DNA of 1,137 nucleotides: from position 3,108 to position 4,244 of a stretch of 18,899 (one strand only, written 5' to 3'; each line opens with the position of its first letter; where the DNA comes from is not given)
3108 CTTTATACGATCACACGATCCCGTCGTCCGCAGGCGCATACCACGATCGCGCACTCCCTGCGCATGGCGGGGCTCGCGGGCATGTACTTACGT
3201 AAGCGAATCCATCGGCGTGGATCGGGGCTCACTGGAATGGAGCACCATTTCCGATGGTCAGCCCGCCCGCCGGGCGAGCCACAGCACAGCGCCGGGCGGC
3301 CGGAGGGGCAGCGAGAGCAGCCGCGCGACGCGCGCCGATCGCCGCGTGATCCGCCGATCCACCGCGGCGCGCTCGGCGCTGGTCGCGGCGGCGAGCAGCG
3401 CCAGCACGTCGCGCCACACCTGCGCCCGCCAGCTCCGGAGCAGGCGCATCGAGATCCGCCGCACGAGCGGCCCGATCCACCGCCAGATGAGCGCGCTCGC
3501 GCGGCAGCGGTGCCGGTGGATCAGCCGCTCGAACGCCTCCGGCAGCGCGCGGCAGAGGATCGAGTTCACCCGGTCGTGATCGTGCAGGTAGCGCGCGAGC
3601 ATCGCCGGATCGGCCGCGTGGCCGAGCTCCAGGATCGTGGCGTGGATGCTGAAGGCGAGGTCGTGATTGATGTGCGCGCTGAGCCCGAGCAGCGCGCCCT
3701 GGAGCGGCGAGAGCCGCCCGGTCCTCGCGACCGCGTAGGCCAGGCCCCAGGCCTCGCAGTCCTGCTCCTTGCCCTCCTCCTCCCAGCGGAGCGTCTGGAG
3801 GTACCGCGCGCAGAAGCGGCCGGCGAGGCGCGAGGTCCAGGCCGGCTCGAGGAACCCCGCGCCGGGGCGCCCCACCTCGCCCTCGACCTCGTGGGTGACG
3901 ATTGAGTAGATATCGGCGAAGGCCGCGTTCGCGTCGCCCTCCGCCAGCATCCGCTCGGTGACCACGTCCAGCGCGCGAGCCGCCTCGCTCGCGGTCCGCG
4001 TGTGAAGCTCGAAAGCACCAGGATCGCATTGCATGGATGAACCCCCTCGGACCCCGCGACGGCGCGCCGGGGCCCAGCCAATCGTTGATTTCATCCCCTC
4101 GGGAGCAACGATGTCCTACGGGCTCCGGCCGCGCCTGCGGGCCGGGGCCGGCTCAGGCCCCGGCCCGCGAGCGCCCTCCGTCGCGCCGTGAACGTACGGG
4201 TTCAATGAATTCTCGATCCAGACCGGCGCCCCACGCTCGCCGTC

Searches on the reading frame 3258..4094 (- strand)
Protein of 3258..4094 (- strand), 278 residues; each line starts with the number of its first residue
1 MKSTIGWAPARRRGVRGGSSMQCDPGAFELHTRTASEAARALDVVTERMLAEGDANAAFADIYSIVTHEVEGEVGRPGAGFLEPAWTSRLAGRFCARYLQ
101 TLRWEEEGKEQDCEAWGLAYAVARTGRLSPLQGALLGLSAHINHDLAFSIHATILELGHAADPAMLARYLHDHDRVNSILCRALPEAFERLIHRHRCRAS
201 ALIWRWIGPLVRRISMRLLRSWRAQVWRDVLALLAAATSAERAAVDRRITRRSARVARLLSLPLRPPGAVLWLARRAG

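Call 5: search_protein_families(library=pfam, proteins=[window:3258-4094:-], max_evalue=0.01)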
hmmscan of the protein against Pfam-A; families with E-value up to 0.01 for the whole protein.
window:3258-4094:- (278 aa): 1 family
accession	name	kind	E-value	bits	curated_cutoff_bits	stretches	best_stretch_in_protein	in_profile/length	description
PF19458.4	DUF5995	-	1.1e-45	156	27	1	37-261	3-223/225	Family of unknown function (DUF5995)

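Call 6: search_protein_families(library=ncbifam, proteins=[window:3258-4094:-], max_evalue=0.01)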
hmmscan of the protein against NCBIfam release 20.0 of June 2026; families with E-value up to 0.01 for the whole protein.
window:3258-4094:- (278 aa): 0 families

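Call 81: search_protein_families(library=padloc, proteins=[window:3258-4094:-], max_evalue=0.001)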
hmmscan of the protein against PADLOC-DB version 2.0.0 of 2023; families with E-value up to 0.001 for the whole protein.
window:3258-4094:- (278 aa): 0 families
